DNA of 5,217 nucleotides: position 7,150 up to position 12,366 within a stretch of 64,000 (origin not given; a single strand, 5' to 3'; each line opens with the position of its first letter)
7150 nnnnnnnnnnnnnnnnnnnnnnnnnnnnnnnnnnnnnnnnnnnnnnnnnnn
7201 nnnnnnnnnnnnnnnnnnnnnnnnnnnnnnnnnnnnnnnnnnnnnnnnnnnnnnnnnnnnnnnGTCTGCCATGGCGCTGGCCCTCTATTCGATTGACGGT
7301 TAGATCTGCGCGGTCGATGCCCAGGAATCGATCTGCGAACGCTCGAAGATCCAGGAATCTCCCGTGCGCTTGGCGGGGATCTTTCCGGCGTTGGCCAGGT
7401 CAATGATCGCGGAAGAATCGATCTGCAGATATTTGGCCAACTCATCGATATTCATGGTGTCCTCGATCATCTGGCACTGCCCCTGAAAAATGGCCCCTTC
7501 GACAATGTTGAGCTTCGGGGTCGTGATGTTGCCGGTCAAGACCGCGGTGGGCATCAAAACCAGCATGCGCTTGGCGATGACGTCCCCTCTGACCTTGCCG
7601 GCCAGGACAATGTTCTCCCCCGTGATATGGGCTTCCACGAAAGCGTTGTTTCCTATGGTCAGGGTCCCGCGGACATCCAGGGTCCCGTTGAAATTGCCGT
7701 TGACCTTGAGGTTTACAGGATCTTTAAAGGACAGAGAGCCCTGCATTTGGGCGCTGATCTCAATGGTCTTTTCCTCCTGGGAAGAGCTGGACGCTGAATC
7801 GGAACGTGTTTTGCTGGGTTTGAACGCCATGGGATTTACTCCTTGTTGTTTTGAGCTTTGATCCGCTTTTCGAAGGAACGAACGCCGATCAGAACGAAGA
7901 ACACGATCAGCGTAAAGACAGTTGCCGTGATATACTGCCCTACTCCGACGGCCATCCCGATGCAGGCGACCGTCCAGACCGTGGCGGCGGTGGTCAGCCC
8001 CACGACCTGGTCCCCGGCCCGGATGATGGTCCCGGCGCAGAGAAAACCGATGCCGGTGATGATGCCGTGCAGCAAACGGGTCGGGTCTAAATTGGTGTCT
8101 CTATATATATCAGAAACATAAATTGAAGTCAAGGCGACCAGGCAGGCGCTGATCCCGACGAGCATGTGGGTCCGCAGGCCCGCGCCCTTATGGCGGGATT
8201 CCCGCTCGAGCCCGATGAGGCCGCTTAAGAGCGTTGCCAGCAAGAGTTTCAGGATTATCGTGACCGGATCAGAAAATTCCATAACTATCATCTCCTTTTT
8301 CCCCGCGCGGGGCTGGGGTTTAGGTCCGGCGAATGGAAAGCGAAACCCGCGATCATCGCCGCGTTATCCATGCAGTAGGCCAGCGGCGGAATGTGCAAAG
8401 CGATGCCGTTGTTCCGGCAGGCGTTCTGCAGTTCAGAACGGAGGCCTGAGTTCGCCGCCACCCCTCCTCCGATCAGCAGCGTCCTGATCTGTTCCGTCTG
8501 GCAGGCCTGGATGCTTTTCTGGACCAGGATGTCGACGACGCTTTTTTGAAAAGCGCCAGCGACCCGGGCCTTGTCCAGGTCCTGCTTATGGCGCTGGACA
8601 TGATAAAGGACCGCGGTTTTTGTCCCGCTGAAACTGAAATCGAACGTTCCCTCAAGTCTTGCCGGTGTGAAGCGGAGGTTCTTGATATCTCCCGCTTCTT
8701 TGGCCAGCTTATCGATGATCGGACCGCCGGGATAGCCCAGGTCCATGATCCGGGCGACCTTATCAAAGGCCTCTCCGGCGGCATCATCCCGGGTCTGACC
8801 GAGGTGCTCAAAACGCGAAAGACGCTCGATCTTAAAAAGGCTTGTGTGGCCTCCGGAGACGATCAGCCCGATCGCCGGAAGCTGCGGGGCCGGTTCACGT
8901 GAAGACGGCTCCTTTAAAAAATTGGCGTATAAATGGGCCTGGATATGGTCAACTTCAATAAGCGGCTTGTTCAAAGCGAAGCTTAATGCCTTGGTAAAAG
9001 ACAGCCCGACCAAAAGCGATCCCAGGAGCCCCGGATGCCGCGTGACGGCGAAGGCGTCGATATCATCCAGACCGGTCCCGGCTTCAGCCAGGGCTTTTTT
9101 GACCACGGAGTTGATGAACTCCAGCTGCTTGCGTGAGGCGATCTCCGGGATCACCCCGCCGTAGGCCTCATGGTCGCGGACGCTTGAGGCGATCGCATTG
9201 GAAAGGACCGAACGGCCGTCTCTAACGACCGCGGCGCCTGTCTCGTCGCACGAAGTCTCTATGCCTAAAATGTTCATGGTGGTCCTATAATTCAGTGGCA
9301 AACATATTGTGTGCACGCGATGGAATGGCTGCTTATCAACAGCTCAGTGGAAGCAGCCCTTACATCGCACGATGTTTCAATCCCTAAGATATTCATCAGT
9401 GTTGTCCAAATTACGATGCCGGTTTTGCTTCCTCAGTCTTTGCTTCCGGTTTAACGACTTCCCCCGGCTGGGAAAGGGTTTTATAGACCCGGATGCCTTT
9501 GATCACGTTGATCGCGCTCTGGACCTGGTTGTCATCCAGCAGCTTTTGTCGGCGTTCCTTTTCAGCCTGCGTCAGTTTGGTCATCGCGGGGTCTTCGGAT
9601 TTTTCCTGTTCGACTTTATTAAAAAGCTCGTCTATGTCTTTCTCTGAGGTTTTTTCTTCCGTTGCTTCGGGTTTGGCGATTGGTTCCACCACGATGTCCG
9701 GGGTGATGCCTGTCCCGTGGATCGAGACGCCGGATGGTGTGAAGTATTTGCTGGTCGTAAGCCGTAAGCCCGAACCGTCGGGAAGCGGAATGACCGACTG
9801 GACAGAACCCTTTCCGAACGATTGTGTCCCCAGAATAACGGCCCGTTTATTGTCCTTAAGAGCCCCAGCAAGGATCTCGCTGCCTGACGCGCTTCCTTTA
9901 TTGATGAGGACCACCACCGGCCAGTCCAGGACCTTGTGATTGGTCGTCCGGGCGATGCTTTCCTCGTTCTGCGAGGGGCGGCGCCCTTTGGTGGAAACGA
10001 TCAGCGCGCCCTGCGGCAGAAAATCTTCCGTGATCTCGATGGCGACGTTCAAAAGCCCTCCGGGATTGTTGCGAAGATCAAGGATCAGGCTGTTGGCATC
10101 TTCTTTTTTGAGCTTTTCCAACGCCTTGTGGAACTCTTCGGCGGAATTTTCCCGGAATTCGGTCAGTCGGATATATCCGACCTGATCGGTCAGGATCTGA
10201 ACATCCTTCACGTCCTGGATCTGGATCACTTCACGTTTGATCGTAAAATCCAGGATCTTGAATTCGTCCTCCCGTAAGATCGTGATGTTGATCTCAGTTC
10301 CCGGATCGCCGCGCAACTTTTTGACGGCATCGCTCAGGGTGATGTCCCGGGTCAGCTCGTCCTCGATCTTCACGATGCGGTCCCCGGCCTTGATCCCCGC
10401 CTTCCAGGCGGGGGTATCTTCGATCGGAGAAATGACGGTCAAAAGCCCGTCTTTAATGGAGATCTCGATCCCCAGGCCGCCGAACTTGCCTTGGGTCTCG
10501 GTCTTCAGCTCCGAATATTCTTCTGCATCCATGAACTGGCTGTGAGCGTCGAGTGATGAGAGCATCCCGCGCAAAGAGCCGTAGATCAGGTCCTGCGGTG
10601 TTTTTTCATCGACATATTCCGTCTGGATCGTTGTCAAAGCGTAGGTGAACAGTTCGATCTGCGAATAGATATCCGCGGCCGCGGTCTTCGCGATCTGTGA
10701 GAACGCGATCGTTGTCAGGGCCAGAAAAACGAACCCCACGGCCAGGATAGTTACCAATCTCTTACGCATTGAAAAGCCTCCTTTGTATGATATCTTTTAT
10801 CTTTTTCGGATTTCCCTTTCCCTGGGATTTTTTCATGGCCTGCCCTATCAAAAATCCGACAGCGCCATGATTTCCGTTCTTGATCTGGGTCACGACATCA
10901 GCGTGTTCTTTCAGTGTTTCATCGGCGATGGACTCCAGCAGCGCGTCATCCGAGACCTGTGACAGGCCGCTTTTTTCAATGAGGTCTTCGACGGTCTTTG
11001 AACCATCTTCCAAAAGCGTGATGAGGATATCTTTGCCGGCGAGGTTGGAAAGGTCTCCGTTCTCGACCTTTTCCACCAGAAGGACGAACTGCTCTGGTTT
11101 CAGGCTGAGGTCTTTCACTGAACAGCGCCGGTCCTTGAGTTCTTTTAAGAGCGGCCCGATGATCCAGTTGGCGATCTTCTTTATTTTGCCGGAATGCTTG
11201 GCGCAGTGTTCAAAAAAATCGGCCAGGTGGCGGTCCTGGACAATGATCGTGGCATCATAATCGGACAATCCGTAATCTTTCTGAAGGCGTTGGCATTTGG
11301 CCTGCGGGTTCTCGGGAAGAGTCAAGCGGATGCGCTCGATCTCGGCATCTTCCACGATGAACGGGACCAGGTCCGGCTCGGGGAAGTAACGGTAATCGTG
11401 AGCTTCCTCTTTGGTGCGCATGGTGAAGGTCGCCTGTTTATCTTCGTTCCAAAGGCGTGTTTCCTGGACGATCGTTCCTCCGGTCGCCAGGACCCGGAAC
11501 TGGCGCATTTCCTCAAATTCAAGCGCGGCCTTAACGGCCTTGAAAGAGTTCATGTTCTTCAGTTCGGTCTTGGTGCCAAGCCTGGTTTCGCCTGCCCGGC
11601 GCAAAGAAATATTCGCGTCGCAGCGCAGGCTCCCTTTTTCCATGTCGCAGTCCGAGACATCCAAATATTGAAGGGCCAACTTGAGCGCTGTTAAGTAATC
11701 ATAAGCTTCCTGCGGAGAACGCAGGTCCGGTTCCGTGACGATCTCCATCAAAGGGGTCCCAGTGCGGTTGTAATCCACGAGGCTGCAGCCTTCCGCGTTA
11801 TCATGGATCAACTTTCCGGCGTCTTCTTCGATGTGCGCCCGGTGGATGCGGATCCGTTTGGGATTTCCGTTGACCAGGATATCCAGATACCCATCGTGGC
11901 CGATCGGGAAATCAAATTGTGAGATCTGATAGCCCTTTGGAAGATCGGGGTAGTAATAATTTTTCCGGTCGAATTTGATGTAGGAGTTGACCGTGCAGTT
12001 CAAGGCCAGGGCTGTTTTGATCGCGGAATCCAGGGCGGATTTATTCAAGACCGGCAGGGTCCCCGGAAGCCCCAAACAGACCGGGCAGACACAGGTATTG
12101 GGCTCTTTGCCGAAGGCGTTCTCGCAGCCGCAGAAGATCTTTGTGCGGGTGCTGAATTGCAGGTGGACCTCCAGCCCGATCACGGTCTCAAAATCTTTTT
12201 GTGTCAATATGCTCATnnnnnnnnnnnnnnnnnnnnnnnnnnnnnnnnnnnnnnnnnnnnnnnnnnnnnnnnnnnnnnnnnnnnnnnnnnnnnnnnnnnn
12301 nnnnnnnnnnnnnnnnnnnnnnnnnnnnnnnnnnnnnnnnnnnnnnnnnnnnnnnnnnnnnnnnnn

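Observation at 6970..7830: Bactofilin fused to an excisionase-type HTH, followed by a membrane-anchored small HTH protein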

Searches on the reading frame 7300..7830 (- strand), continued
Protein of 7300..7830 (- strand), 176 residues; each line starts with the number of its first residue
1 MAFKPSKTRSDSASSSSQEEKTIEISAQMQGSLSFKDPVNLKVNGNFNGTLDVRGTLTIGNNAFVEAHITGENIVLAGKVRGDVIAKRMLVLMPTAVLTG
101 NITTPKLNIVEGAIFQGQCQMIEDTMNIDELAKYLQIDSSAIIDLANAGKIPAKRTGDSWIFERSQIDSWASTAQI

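Call 78: find_encoding_contigs(protein=P0412, flank=6000, max_places=1)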
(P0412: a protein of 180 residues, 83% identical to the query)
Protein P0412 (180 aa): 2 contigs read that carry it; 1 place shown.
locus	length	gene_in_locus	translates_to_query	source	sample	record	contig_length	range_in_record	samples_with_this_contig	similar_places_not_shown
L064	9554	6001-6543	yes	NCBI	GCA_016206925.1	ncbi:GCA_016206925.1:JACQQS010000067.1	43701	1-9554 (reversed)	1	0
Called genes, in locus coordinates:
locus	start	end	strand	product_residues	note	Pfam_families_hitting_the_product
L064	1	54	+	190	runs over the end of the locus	PF01765:RRF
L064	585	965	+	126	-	-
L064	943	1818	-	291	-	-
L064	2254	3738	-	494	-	-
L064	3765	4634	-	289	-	-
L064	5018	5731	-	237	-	-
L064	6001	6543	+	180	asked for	PF04519:Bactofilin, PF12728:HTH_17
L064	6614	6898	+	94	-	PF12728:HTH_17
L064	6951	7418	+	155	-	PF03449:GreA_GreB_N, PF01272:GreA_GreB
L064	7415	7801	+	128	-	PF01648:ACPS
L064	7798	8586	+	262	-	PF04794:YdjC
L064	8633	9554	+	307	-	?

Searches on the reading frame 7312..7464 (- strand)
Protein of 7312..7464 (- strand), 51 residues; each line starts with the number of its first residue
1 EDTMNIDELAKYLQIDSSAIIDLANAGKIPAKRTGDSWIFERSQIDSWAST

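Call 43: search_solved_structures(query=A5, max_evalue=10, show_alignments=5)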
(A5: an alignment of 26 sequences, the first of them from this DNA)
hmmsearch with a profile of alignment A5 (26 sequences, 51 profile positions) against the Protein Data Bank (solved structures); distinct sequences matched with E-value up to 10: 10.
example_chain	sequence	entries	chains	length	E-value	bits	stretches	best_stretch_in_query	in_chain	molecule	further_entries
5i41_B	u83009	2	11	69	0.0011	21.8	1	3-40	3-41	Chromosome-anchoring protein RacA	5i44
6ama_A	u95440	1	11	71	0.0012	21.6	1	3-33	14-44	Putative DNA-binding protein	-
6amk_A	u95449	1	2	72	0.0013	21.5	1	3-34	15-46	Putative DNA-binding protein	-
4j2n_A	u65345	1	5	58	0.022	17.6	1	5-37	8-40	Gp37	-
4r1h_A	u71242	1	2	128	0.047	16.5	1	2-21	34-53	Lmo0741 protein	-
1y6u_A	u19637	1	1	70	0.14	15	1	3-28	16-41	Excisionase from transposon Tn916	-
5w8y_A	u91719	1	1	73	0.3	13.9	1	5-33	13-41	protein XPH1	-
4r6i_A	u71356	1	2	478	0.69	12.8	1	2-23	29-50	Anthrax toxin expression trans-acting positive regulator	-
3bd1_A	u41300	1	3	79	0.7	12.8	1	5-33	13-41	Cro protein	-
9jp5_A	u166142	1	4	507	1.1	12.1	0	25-44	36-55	Phthalate 3,4-dioxygenase alpha subunit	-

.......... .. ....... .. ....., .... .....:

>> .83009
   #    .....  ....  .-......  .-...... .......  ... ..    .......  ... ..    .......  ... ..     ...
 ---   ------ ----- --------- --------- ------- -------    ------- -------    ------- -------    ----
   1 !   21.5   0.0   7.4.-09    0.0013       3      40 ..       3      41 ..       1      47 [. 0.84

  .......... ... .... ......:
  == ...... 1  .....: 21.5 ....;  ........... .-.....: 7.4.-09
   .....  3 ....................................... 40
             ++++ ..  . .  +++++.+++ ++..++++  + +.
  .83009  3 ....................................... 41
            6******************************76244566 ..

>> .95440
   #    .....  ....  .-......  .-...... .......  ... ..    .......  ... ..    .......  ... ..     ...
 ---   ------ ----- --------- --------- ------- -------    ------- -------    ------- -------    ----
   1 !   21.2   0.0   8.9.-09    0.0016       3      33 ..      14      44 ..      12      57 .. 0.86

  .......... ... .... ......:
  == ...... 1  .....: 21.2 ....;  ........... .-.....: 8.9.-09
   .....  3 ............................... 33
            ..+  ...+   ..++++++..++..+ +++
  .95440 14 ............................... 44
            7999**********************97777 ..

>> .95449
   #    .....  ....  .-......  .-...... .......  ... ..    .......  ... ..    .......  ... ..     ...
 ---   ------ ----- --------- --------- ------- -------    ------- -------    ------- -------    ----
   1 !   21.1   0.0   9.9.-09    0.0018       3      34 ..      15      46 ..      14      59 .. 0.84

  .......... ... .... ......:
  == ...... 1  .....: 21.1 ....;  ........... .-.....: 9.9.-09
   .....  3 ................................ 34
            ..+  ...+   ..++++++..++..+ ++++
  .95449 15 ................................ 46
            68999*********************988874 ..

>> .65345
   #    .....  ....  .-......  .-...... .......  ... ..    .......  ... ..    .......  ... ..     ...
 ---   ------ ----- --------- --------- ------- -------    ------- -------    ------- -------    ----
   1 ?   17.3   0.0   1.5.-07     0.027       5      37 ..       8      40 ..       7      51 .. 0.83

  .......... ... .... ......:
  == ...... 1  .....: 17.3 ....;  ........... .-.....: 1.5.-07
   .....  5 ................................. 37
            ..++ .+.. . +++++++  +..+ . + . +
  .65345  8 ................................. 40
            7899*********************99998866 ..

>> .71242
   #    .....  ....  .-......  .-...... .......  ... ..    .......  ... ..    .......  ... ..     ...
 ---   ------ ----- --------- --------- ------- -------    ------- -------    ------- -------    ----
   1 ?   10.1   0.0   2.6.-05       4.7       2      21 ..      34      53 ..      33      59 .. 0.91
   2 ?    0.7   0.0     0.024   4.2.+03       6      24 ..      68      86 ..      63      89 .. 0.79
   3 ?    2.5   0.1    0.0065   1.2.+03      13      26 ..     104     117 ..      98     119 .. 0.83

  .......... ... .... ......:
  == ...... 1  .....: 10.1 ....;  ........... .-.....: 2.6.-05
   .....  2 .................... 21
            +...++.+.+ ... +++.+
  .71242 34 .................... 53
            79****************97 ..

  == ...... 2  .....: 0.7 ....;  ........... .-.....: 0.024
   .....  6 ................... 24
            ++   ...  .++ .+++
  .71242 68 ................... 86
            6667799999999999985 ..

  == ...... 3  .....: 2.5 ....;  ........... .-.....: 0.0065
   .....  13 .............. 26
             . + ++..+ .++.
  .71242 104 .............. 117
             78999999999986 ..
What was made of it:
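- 7315..7458 (-): C-terminal winged helix of A (residues 125-172), Xis/BldC/RacA (MerR-like) fold; acidic. The best PDB sequence hits are RacA and BldC at E about 1e-3 (call 43).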

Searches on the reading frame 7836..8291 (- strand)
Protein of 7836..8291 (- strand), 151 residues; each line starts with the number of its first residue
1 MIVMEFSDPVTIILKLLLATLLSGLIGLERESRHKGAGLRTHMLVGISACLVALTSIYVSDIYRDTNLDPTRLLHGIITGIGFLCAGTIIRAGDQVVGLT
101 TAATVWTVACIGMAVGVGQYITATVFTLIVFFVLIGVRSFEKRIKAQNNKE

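Call 3: search_protein_families(library=pfam, proteins=[window:7836-8291:-], max_evalue=0.1)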
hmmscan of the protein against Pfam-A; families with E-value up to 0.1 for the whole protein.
window:7836-8291:- (151 aa): 1 family
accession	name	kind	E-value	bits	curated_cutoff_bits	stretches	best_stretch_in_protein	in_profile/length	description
PF02308.21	MgtC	-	3.2e-39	134.4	31.4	1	16-142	1-120/121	MgtC family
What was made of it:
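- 7836..8291 (-): Upstream operon neighbour mgtC (context only). Its stop codon lies inside A's ribosome-binding region. PF02308 scores 134 bits (call 3).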

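Call 4: search_protein_families(library=ncbifam, proteins=[window:7836-8291:-], max_evalue=0.1)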
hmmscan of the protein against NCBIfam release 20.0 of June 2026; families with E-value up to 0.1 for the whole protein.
window:7836-8291:- (151 aa): 3 families
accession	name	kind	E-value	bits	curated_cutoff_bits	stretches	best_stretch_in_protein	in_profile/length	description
NF007431.0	PRK09977.1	equivalog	6.5e-32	110.9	214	1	12-134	5-133/215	MgtC/SapB family protein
NF011912.0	PRK15385.1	equivalog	3.4e-27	95.2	255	1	12-146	10-138/231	MgtC family protein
NF011478.0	PRK14889.1-1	equivalog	0.054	13.5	182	1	44-137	14-105/152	VKOR family protein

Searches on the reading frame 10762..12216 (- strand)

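Call 56: search_protein_families(library=pfam, proteins=[window:10762-12216:-], max_evalue=0.00001)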
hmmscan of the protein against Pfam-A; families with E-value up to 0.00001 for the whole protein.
window:10762-12216:- (484 aa): 2 families
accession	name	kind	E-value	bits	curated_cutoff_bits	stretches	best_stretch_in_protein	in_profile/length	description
PF02934.20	GatB_N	-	4.5e-122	407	23.4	1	11-293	1-276/277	GatB/GatE catalytic domain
PF02637.23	GatB_Yqey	-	3.6e-40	137.7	27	1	333-481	1-148/148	GatB domain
